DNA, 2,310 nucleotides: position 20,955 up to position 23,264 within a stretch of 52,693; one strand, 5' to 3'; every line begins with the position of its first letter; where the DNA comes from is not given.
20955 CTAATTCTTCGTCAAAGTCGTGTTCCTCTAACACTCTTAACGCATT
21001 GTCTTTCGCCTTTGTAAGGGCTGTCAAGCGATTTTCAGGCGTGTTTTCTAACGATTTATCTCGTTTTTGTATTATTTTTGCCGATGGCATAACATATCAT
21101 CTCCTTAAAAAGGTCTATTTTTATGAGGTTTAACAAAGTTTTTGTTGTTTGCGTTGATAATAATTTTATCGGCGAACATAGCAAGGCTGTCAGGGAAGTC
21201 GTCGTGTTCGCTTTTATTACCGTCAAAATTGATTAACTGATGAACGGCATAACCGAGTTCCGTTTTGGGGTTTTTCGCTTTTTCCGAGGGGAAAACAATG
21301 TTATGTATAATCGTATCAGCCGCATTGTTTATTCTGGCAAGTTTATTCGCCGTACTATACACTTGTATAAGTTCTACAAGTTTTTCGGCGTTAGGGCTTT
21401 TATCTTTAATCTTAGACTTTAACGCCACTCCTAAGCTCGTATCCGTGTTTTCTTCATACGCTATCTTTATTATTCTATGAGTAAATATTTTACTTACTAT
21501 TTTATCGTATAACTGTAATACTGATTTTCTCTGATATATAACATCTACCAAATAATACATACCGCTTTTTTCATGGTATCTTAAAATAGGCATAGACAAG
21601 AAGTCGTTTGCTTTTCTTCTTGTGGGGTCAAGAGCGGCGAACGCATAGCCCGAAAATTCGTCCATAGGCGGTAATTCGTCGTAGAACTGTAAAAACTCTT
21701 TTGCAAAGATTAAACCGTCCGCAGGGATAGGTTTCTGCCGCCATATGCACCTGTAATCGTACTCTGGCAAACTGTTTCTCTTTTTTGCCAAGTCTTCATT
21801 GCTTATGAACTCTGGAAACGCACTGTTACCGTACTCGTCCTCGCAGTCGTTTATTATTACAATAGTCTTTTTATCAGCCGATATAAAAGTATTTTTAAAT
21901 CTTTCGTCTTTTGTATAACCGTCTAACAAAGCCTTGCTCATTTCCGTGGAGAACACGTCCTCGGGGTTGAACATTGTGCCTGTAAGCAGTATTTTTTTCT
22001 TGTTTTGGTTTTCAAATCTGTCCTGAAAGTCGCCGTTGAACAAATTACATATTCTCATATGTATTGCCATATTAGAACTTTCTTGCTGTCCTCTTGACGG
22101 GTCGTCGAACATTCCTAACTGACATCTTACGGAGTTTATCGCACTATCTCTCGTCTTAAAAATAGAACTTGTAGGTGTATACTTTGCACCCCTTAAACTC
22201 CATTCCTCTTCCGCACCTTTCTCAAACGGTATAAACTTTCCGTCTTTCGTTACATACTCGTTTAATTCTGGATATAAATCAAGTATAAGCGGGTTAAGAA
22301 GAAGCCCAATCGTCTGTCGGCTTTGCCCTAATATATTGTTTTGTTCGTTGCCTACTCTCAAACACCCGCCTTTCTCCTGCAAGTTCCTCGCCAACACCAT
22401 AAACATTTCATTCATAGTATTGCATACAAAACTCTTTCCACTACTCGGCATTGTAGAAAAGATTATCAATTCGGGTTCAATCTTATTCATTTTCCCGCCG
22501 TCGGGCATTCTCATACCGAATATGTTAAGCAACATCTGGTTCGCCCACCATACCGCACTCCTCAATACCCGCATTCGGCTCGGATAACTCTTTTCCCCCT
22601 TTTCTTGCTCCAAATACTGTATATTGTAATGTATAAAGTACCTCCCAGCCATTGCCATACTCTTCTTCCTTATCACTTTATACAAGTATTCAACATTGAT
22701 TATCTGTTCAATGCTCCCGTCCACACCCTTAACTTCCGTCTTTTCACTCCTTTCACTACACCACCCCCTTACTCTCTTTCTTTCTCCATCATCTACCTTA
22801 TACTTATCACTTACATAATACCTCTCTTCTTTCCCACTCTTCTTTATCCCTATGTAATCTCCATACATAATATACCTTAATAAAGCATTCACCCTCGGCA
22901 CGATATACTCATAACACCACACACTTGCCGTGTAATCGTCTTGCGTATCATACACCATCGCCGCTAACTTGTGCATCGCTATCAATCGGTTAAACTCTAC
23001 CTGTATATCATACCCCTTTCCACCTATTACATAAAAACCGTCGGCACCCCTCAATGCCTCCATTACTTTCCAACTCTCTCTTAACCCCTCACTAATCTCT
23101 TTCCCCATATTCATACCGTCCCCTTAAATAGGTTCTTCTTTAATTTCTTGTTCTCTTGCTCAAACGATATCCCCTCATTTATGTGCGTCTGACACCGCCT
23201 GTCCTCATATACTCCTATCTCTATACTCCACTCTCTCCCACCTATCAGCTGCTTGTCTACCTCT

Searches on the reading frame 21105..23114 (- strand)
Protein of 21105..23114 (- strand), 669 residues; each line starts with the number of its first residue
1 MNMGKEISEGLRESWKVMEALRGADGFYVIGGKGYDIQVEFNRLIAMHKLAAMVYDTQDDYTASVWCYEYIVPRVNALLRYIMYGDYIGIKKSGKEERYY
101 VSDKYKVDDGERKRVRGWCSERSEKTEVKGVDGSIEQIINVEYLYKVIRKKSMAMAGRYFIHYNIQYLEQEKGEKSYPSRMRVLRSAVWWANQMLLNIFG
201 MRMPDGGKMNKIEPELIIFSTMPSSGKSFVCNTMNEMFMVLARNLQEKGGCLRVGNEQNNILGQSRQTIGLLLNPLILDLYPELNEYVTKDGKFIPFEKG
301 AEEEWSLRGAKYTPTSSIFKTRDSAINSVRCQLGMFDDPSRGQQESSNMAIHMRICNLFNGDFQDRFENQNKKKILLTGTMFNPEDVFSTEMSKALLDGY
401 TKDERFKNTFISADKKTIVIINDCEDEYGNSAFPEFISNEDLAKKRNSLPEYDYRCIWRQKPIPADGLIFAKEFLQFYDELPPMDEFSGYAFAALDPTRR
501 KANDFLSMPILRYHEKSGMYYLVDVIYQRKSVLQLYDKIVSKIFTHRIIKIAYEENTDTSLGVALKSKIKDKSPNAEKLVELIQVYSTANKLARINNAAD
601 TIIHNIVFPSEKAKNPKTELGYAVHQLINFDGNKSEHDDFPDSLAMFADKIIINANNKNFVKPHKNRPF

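Call 20: search_protein_families(library=pfam, proteins=[window:21105-23114:-], max_evalue=0.001)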
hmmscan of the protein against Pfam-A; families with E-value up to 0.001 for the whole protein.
window:21105-23114:- (669 aa): 0 families

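Call 82: search_protein_families(library=phrogs, proteins=[window:21105-23114:-], max_evalue=0.001)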
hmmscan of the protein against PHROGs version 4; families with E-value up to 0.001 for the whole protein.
window:21105-23114:- (669 aa): 2 families
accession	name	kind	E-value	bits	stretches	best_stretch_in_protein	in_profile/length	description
phrog_38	-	head and packaging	1.4e-26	94.4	1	356-657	437-709/760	terminase large subunit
phrog_5573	-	head and packaging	8e-20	72.3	1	427-654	22-237/250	terminase large subunit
